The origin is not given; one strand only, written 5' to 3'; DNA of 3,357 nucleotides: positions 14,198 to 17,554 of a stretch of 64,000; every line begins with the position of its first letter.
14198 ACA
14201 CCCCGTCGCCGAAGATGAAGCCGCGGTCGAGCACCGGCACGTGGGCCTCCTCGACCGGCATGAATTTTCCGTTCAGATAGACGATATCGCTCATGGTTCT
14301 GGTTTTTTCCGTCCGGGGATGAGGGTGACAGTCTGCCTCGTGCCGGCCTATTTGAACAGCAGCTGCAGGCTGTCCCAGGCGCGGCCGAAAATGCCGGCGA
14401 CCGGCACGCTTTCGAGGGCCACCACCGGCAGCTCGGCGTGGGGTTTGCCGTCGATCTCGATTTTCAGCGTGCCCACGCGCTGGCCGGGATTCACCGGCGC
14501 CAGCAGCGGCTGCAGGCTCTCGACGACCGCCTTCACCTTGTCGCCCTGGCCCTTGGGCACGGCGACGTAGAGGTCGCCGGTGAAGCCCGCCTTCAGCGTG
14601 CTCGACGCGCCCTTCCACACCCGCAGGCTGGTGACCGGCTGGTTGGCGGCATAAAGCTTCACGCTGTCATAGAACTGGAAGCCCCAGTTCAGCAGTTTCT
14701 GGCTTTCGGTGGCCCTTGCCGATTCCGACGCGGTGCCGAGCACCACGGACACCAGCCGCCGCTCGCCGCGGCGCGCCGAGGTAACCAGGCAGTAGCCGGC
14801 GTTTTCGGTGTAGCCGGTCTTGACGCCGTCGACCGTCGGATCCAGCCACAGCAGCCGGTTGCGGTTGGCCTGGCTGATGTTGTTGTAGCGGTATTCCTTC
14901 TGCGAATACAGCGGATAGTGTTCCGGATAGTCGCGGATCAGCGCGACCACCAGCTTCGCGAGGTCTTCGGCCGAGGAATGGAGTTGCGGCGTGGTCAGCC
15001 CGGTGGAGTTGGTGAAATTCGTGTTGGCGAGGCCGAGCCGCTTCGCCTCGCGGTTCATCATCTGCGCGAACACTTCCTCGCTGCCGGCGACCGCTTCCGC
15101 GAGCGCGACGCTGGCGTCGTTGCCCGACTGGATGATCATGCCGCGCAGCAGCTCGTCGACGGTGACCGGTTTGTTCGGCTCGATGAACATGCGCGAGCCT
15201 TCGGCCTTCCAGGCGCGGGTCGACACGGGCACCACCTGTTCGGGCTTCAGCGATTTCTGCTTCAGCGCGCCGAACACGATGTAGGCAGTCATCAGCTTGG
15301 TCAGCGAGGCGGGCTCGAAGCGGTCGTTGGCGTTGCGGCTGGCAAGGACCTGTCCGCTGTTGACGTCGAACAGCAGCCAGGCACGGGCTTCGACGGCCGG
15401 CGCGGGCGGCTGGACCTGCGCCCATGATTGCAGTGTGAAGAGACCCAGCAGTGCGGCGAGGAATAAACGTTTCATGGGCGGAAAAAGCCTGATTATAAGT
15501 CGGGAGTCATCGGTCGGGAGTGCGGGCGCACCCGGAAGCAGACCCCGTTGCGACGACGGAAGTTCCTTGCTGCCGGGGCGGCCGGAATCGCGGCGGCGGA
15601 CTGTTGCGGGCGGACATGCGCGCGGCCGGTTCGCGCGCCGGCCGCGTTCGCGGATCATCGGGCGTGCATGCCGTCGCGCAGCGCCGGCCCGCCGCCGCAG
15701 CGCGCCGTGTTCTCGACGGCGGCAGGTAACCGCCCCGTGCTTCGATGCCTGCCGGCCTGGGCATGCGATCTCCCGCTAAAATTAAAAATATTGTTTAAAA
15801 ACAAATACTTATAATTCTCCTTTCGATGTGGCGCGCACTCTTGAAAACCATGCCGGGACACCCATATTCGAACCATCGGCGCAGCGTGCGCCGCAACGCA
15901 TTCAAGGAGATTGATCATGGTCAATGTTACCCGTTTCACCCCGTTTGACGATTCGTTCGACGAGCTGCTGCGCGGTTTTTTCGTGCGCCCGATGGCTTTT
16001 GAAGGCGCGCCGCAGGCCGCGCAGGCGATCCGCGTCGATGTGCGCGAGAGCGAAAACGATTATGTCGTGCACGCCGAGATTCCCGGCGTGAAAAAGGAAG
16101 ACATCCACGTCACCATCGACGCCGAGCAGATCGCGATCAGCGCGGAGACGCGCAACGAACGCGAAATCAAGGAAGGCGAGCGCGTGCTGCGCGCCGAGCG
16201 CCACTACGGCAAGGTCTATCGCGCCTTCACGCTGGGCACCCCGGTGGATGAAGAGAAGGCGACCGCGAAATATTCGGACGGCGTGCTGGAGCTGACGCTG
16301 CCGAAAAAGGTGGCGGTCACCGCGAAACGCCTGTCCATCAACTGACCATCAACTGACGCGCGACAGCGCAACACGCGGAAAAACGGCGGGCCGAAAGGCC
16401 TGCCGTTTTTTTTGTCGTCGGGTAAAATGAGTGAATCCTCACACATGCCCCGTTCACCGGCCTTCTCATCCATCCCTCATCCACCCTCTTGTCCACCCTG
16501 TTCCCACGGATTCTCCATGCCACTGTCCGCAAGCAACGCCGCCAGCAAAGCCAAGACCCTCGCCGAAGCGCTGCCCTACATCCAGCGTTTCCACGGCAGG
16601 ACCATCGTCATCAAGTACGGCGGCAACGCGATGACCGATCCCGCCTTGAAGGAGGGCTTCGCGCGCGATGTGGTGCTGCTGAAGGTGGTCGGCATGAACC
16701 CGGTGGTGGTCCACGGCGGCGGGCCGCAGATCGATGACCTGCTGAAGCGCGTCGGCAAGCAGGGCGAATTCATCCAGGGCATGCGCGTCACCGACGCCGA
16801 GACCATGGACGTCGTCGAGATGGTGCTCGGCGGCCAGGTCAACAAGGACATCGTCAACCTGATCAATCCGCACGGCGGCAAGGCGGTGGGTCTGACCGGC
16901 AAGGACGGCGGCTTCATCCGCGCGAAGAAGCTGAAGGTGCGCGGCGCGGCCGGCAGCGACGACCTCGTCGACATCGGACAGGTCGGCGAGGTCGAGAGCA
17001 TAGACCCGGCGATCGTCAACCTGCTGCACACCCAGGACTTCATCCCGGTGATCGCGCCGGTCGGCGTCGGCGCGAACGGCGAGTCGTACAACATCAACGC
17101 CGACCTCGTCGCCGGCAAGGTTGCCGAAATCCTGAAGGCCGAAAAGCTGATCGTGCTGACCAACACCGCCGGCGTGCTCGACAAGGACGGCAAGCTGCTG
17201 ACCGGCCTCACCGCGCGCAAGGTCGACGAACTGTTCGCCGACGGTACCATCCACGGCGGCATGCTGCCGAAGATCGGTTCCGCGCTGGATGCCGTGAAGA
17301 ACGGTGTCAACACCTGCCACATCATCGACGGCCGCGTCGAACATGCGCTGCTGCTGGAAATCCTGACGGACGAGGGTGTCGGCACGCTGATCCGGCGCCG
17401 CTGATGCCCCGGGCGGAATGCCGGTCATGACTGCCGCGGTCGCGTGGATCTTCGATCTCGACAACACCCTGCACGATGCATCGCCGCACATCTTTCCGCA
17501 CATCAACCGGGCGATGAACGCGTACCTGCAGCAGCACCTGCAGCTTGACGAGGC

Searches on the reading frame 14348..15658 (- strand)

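Call 9: search_protein_families(library=pfam, proteins=[window:14348-15658:-])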
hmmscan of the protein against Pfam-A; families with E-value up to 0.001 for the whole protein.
window:14348-15658:- (436 aa): 4 families
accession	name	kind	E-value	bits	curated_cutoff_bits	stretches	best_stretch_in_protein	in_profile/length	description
PF00768.25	Peptidase_S11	-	8.5e-82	274.6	27.6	1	84-309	5-237/239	D-alanyl-D-alanine carboxypeptidase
PF07943.18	PBP5_C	-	5.8e-22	78.1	21.2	1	330-419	1-90/91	Penicillin-binding protein 5, C-terminal domain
PF13354.11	Beta-lactamase2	-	3.4e-14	53.1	22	1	98-243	6-149/214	Beta-lactamase enzyme family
PF00905.27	Transpeptidase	-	0.00061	19.5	22.1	1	104-227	30-140/299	Penicillin binding protein transpeptidase domain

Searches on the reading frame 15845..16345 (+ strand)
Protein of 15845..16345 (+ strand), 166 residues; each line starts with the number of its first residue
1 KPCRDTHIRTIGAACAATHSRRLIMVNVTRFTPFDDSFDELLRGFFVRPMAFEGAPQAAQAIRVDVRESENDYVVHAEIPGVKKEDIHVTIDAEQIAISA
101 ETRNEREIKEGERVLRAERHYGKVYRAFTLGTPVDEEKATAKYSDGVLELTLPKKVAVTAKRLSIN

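Call 9: search_protein_families(library=pfam, proteins=[window:15845-16345:+])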
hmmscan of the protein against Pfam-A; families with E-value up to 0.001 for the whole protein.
window:15845-16345:+ (166 aa): 3 families
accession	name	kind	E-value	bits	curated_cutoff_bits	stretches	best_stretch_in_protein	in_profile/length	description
PF00011.27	HSP20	-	3.4e-19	69.3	20.8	1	65-162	1-98/102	Hsp20/alpha crystallin family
PF04969.22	CS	-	1.2e-05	26.7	21.3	1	68-154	7-78/78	CS domain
PF17886.7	ArsA_HSP20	-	0.00019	21.3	22.5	1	71-150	2-61/63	HSP20-like domain found in ArsA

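Call 55: find_encoding_contigs(protein=window:15917-16345:+, flank=3000, max_places=4)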
Protein window:15917-16345:+ (142 aa): no gene with exactly this product is on record in the collection.

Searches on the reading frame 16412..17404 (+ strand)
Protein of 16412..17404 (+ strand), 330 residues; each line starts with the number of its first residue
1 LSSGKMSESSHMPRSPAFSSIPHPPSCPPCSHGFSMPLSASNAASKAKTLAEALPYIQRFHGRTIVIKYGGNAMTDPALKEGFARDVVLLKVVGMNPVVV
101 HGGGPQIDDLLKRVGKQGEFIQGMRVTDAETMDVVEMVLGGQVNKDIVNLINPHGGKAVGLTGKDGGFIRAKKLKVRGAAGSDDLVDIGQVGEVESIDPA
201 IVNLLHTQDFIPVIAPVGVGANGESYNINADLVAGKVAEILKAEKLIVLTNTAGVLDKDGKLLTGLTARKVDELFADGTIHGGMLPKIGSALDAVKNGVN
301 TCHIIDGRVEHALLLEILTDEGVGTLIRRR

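Call 9: search_protein_families(library=pfam, proteins=[window:16412-17404:+])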
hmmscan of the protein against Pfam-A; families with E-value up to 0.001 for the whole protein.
window:16412-17404:+ (330 aa): 1 family
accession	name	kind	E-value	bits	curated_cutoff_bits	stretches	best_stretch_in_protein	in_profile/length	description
PF00696.33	AA_kinase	-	4.6e-44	151.3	24.9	1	64-306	2-234/234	Amino acid kinase family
